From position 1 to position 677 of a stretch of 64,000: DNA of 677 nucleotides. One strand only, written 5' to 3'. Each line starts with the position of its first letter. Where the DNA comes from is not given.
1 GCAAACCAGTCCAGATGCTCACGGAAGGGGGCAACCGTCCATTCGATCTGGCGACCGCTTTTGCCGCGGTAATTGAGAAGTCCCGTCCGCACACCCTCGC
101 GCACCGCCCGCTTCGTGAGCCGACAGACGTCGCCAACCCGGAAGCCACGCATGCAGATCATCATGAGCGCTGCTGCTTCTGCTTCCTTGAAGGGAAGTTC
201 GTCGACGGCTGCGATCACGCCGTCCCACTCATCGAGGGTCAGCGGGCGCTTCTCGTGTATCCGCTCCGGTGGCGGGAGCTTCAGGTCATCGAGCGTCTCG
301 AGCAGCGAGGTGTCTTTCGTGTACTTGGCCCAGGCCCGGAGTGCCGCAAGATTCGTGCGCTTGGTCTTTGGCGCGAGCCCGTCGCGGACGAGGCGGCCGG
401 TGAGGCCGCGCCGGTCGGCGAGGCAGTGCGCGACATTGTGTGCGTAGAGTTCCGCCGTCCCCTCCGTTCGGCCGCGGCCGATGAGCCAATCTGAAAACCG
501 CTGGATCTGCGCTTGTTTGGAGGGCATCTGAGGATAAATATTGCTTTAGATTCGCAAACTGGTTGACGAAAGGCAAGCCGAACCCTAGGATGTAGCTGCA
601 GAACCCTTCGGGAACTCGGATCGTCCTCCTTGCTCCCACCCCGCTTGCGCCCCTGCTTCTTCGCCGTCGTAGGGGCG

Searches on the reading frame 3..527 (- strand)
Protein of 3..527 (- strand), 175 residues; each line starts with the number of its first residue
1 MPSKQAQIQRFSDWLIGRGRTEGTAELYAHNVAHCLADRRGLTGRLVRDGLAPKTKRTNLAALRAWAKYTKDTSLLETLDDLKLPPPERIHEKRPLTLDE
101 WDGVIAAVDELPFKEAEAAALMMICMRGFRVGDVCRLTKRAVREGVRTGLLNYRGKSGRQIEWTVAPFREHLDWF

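Call 13: find_related_loci(query=window:3-527:-, collection=genome_contigs, flank=5000)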
Query window:3-527:- (175 aa) in genome_contigs; peptide patterns used: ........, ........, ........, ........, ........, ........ (x = any residue, [..] = any of these).
50 stretches matched a pattern, but none encodes a relative of the query by tblastn (E <= 1e-3).

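Call 14: find_related_loci(query=window:3-527:-, collection=viral_contigs, flank=5000)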
Query window:3-527:- (175 aa) in viral_contigs; peptide patterns used: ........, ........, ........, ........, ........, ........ (x = any residue, [..] = any of these).
8 stretches matched a pattern, but none encodes a relative of the query by tblastn (E <= 1e-3).
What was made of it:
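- Tried and rejected: Single-protein int scans of GTDB genomes and IMG/VR: nothing (calls 13, 14).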

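Call 15: find_homologous_proteins(query=window:3-527:-)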
Query window:3-527:- (175 aa): 17 proteins with E <= 0.001 among 1794 candidates.
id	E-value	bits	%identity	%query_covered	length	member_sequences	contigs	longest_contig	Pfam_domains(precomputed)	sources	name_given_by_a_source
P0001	9.2e-114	395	100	100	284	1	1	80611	PF00589.28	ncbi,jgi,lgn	jgi:integrase/recombinase XerD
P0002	2.2e-65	238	63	97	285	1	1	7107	PF00589.28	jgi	jgi:integrase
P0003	1.4e-63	232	69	87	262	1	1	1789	PF00589.28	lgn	-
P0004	4.3e-63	230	60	97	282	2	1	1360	PF00589.28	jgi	-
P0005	1.1e-61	226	61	100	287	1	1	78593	PF00589.28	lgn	-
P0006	6.9e-57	210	64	85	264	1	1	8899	PF00589.28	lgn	-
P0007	8.8e-56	207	54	96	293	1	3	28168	PF00589.28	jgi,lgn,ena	-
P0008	7.9e-49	184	62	80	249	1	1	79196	PF00589.28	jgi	jgi:integrase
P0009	1.7e-44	170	55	92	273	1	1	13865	PF00589.28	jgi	jgi:site-specific recombinase XerD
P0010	1.3e-43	167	52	97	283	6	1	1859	PF00589.28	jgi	jgi:site-specific recombinase XerD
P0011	8.7e-42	161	51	97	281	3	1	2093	PF00589.28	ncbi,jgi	jgi:site-specific recombinase XerD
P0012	9.1e-38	148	48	94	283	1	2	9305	PF00589.28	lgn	-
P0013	5.8e-37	145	45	98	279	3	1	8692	PF00589.28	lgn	-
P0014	4.6e-34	136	40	99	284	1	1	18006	PF00589.28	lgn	-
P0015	1.7e-28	118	37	93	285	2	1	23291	PF00589.28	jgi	jgi:integrase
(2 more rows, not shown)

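Call 16: find_encoding_contigs(protein=P0001, flank=10000, max_places=3)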
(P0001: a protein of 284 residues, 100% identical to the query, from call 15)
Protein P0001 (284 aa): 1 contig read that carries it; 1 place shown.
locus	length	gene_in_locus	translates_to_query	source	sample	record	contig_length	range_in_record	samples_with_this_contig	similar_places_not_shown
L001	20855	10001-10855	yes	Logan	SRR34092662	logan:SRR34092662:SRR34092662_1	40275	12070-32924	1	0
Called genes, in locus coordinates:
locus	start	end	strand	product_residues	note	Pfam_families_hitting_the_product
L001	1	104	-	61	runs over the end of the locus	-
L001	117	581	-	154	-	-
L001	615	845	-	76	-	-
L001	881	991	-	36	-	-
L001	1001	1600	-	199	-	-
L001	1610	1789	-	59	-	-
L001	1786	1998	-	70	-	-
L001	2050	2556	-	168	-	-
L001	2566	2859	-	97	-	-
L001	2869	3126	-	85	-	-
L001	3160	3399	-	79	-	-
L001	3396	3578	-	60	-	-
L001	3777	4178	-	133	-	-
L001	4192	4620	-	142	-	-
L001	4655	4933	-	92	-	-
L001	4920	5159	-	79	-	-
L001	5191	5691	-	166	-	-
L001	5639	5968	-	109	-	-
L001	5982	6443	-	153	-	-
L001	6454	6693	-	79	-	-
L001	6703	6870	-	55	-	-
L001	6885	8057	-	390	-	-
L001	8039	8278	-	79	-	PF13744:HTH_37 (weak), PF13560:HTH_31, PF12844:HTH_19 (weak), PF01381:HTH_3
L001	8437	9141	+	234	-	PF13578:Methyltransf_24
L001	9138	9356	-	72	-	-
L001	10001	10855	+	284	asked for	PF00589:Phage_integrase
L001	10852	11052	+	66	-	-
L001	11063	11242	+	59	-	-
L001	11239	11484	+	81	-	-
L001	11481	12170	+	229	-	PF01551:Peptidase_M23 (weak)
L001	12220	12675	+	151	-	-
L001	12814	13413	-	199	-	PF01551:Peptidase_M23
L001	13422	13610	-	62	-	-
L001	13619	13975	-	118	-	-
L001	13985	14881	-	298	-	-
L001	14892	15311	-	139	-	-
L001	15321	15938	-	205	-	PF01464:SLT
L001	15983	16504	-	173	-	-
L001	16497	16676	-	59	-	-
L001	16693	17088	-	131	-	-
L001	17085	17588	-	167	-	-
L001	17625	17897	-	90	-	-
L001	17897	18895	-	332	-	-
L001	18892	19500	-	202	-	-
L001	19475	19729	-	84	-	-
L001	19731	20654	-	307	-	PF02195:ParB_N, PF07506:RepB (weak), PF08535:KorB (faint)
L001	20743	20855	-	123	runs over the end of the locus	-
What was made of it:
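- On Intrinsically terminated, promoter-driven bacterial trans-sRNA (generic class): No gene is called in the identical contig L001 (call 16).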

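Call 17: find_encoding_contigs(protein=P0005, flank=10000, max_places=3)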
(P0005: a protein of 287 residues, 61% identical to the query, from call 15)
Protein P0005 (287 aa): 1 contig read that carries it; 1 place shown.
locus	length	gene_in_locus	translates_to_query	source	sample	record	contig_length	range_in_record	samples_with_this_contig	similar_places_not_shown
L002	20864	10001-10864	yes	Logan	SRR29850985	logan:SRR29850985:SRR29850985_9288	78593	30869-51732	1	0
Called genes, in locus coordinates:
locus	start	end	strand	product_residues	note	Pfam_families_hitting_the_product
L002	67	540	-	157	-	PF05869:Dam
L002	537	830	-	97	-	-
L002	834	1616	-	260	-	PF07505:DUF5131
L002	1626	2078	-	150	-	-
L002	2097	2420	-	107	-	-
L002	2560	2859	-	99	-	-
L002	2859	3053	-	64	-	-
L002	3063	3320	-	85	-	-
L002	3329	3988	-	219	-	-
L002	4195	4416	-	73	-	-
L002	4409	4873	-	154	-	-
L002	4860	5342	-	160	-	-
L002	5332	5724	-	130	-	-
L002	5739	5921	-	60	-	-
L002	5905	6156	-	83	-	-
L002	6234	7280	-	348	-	-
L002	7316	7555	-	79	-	PF13560:HTH_31 (weak), PF01381:HTH_3 (weak)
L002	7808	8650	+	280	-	PF04404:ERF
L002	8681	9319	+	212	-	PF13578:Methyltransf_24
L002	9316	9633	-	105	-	PF20137:BubE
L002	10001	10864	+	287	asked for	PF00589:Phage_integrase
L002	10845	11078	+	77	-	-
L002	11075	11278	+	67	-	-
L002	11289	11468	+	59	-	-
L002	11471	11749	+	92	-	-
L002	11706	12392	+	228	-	-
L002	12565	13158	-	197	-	PF05257:CHAP (weak)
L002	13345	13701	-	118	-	-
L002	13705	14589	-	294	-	-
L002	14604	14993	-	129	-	-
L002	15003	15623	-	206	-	PF01464:SLT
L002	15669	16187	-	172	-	-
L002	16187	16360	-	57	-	-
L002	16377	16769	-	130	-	-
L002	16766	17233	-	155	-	-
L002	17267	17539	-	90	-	-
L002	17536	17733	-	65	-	-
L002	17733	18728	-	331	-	-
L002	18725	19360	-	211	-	-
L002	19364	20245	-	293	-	PF02195:ParB_N, PF17762:HTH_ParB, PF08535:KorB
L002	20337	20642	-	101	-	-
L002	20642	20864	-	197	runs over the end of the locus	-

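Call 18: find_encoding_contigs(protein=P0008, flank=10000, max_places=3)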
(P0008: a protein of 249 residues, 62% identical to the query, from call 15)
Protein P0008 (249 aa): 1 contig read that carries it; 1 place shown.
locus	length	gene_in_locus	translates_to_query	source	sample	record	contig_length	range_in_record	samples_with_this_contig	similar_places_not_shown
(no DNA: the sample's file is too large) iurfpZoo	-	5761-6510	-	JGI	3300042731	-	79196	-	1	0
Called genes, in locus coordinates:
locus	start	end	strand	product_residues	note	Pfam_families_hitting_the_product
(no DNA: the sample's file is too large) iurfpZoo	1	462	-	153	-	?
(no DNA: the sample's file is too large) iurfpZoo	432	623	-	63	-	-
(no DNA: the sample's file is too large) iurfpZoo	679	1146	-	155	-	-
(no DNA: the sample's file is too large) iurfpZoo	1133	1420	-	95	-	-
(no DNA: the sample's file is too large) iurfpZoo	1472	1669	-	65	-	-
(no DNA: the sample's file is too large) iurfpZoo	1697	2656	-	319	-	-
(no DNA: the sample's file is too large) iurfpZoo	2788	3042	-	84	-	PF13744:HTH_37 (weak), PF13560:HTH_31, PF01381:HTH_3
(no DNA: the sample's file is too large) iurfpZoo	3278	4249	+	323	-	PF09588:YqaJ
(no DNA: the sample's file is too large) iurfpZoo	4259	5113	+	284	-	PF03837:RecT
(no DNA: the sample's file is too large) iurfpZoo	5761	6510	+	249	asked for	PF00589:Phage_integrase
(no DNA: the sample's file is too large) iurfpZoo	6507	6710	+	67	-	-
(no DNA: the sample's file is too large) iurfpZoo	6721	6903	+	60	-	-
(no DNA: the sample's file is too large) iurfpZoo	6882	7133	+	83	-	-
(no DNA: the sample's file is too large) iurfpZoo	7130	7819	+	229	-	PF01551:Peptidase_M23 (weak)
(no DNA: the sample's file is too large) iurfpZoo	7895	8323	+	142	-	-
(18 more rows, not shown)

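Call 22: find_encoding_contigs(protein=P0007, flank=3000, max_places=3)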
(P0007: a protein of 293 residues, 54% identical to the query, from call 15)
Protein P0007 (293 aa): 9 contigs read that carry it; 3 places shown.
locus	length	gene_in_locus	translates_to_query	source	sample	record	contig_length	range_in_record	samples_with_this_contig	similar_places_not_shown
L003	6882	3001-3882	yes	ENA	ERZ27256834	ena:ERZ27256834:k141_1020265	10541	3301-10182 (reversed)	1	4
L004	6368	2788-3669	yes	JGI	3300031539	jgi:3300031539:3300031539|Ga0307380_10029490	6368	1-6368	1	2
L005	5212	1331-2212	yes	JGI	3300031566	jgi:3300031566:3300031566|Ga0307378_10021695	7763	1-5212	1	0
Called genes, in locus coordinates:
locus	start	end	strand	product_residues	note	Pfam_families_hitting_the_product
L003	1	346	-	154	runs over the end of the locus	-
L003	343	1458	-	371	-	-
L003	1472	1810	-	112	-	PF13560:HTH_31 (weak), PF01381:HTH_3 (weak)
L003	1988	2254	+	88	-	-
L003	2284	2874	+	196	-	PF00657:Lipase_GDSL (faint), PF13472:Lipase_GDSL_2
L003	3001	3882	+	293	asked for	PF00589:Phage_integrase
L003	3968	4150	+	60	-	-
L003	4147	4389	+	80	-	-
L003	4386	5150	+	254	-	PF01551:Peptidase_M23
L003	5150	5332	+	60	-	-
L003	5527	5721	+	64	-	-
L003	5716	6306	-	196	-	PF01551:Peptidase_M23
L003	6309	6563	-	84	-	-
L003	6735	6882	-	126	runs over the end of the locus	-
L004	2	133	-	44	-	?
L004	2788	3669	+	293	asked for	PF00589:Phage_integrase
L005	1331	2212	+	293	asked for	PF00589:Phage_integrase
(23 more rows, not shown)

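Call 23: find_encoding_contigs(protein=P0002, flank=3000, max_places=2)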
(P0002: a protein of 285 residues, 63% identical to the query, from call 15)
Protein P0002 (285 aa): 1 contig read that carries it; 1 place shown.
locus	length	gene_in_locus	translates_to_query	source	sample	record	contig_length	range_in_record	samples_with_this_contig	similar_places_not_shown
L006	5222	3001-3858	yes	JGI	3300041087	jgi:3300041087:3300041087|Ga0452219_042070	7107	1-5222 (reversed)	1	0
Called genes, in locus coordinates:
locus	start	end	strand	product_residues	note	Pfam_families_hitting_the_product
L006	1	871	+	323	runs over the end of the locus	PF09588:YqaJ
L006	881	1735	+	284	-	PF03837:RecT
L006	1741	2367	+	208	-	PF13578:Methyltransf_24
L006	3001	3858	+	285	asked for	PF00589:Phage_integrase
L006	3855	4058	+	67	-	-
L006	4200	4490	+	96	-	-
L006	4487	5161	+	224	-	-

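Call 24: find_encoding_contigs(protein=P0006, flank=3000, max_places=2)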
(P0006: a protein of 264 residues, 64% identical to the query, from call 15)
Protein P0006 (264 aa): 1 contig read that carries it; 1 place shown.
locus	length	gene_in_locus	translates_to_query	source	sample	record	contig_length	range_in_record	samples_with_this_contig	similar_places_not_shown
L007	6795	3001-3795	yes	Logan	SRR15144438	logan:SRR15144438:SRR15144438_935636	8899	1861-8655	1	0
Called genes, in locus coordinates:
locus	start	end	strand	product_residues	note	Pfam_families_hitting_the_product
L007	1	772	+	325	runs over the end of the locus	PF09588:YqaJ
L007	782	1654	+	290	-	PF03837:RecT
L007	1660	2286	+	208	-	PF13578:Methyltransf_24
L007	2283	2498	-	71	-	-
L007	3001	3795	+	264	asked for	PF00589:Phage_integrase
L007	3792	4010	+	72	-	-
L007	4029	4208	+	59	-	-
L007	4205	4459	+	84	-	-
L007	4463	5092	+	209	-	PF01551:Peptidase_M23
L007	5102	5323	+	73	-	-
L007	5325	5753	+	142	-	PF00782:DSPc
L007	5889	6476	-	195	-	PF05257:CHAP (weak)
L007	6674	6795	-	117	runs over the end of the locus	-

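Call 31: find_related_loci(query=A1, collection=viral_contigs, flank=3000)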
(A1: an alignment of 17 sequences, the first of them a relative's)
Query A1 (284 aa) in viral_contigs; peptide patterns used: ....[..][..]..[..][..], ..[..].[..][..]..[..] (x = any residue, [..] = any of these).
38 stretches matched a pattern; 4 encode a relative of the query (tblastn E <= 1e-3); 4 distinct loci.
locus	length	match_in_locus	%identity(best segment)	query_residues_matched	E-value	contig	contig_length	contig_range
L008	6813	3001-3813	37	1-274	4e-55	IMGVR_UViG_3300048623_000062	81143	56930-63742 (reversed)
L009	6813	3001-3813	38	1-274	5e-55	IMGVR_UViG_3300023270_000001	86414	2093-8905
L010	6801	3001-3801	39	11-278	9e-51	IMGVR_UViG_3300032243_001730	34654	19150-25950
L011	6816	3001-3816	38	5-279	1e-47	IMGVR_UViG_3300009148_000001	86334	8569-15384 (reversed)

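Call 32: find_related_loci(query=A1, collection=genome_contigs, flank=3000)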
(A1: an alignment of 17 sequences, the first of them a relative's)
Query A1 (284 aa) in genome_contigs; peptide patterns used: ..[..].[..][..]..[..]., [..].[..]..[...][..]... (x = any residue, [..] = any of these).
77 stretches matched a pattern; 4 encode a relative of the query (tblastn E <= 1e-3); 4 distinct loci.
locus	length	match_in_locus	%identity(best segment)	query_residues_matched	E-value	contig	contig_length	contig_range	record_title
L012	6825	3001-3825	41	1-278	8e-62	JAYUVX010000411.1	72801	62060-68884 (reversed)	MAG: Myxococcales bacterium isolate GL124_UP_concoct_207 GL124_UP_concoct_207_410, whole genome shotgun sequence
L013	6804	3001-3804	51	8-278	1e-75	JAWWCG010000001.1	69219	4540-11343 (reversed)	MAG: Kiloniellales bacterium isolate HN17.bin.4 k141_1672689_length_69219_cov_19.0003, whole genome shotgun sequence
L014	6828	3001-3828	37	5-281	4e-47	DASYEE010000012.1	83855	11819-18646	MAG TPA_asm: Galbitalea sp. isolate SMAG_U4977 k141_3343781, whole genome shotgun sequence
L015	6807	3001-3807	38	11-278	1e-36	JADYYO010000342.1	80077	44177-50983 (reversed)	MAG: Thermomicrobiales bacterium isolate SJ531 c_000001036173, whole genome shotgun sequence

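Call 36: find_related_loci(query=A1, collection=metagenome_contigs, flank=3000)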
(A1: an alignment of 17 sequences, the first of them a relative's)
Query A1 (284 aa) in metagenome_contigs; peptide patterns used: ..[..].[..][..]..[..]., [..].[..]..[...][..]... (x = any residue, [..] = any of these).
176 stretches matched a pattern; 49 encode a relative of the query (tblastn E <= 1e-3); 49 distinct loci.
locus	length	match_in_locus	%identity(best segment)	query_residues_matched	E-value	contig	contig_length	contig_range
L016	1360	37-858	64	7-282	6e-129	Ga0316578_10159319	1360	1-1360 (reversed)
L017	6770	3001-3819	53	8-281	1e-94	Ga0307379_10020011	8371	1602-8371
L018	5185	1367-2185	53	8-281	1e-94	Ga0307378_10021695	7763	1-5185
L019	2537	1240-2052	55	11-276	4e-92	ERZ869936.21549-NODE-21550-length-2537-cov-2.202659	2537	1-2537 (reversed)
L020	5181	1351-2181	50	4-281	3e-88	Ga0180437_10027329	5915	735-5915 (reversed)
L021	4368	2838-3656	49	8-281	7e-84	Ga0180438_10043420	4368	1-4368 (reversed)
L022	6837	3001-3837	47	2-282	1e-77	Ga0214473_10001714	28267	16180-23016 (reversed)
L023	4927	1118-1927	47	7-275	2e-70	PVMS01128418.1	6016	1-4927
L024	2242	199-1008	40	7-281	4e-57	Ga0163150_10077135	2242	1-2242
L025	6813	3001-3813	38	1-274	3e-54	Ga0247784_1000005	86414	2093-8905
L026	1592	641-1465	41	1-274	9e-53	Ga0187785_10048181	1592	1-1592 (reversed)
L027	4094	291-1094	40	7-276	2e-50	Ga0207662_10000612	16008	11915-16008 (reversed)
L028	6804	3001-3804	40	7-276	2e-50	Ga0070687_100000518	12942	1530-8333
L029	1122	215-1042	39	8-281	1e-52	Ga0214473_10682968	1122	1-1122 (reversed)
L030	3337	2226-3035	43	11-278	5e-50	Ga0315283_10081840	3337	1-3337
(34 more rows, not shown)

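Call 38: find_encoding_contigs(protein=P0009, flank=3000, max_places=2)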
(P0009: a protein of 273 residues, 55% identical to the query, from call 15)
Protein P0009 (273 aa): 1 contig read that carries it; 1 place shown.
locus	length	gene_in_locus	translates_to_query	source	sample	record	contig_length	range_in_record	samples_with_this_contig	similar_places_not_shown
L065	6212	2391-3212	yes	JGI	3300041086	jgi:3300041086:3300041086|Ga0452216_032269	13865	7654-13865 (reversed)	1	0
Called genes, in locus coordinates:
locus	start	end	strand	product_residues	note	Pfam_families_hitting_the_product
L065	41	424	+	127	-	-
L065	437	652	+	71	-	-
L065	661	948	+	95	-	-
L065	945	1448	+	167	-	PF13759:2OG-FeII_Oxy_5 (weak)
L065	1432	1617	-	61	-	-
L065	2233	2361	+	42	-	-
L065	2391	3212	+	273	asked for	PF00589:Phage_integrase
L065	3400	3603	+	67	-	-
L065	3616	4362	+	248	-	PF01471:PG_binding_1 (weak)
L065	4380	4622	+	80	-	-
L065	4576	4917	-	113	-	PF00782:DSPc (weak)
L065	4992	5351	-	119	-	-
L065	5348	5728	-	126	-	PF01551:Peptidase_M23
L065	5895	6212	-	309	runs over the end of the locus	PF12957:DUF3846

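Call 39: find_encoding_contigs(protein=P0012, flank=3000, max_places=2)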
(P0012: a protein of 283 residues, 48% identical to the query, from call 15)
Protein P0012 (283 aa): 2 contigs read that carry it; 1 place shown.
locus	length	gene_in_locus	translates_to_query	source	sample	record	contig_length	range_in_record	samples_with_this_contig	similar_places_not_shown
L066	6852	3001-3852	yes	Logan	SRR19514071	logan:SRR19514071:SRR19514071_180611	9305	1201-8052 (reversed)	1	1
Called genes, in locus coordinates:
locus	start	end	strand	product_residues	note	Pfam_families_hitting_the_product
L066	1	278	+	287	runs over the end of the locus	PF03837:RecT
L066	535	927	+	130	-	-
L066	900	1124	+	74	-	-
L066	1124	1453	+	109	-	-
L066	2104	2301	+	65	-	-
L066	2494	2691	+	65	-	-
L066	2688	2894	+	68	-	-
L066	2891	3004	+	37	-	-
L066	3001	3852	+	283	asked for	PF00589:Phage_integrase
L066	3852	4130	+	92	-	-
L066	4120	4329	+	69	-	-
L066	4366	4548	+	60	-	-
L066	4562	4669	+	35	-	-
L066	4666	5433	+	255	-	-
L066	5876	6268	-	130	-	-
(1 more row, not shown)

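Call 40: find_encoding_contigs(protein=P0013, flank=3000, max_places=2)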
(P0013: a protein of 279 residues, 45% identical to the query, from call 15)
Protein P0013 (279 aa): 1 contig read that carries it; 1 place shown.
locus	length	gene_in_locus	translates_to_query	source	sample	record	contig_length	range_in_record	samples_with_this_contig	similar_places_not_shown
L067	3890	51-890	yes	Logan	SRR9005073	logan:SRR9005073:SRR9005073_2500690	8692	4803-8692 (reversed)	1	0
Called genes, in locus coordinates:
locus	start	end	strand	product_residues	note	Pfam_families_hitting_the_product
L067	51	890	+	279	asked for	PF00589:Phage_integrase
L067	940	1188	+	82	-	-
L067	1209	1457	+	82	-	-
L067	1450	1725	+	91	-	-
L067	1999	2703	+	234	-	PF01471:PG_binding_1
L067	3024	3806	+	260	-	-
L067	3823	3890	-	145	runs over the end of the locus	PF00877:NLPC_P60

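Call 41: find_encoding_contigs(protein=P0003, flank=3000, max_places=2)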
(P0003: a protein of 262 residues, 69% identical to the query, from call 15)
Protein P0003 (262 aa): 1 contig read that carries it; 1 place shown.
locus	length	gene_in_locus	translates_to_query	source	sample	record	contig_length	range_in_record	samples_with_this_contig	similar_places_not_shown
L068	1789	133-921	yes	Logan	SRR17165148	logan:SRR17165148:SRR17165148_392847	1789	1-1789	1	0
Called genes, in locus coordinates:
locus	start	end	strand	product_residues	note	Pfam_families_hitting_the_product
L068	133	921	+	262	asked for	PF00589:Phage_integrase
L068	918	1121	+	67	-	PF19668:DUF6171 (weak)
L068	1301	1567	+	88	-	-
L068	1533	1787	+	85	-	?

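Call 78: search_dna_similar(query=P0001, collection=phages, mode=protein, max_rows=15)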
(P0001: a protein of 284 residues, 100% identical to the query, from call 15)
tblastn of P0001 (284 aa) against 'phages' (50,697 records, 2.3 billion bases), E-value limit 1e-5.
No match.

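Call 79: search_dna_similar(query=P0001, collection=plasmids, mode=protein, max_rows=10)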
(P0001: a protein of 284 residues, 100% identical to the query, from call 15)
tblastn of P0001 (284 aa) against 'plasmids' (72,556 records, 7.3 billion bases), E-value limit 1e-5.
Records with a match: 3; places in all: 3; records where one place covers at least 80% of the query: 2.
Best place of each record, by identity: <60% 3.
By first word of the organism name: Paracoccus 2; Pseudomonas 1.
By predicted mobility (MOB-suite, as given by PLSDB): non-mobilizable 2; conjugative 1.
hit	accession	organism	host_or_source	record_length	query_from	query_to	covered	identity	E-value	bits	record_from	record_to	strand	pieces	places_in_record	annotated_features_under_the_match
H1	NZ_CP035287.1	Paracoccus versutus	whole organism,soil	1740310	8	263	90%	28.3%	6e-7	58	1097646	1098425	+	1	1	none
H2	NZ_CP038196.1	Paracoccus versutus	single cell,soil adjacent to the roots ...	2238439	8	263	90%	27.6%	1e-6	57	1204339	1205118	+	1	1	none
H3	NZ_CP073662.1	Pseudomonas sp. JS425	whole organism,activated sludge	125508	49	264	76%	24.8%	6e-6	55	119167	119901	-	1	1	site-specific integrase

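Call 80: list_cluster_members(proteins=[P0001, P0005, P0011])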
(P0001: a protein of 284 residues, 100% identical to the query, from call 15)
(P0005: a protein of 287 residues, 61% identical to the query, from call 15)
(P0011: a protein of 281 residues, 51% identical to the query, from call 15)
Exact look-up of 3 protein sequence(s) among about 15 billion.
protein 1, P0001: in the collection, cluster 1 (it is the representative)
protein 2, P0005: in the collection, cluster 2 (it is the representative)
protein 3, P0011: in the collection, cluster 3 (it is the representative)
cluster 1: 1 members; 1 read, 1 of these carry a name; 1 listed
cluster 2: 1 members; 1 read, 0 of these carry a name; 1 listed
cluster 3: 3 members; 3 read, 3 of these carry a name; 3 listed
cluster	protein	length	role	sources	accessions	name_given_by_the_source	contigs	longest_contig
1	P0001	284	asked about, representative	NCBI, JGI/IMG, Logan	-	integrase/recombinase XerD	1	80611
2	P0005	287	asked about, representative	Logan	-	-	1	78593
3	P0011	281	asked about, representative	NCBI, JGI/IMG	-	site-specific recombinase XerD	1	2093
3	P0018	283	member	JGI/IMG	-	site-specific recombinase XerD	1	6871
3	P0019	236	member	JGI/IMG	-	site-specific recombinase XerD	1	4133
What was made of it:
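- Tried and rejected: Host identification from cluster metadata: nothing useful (call 80).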
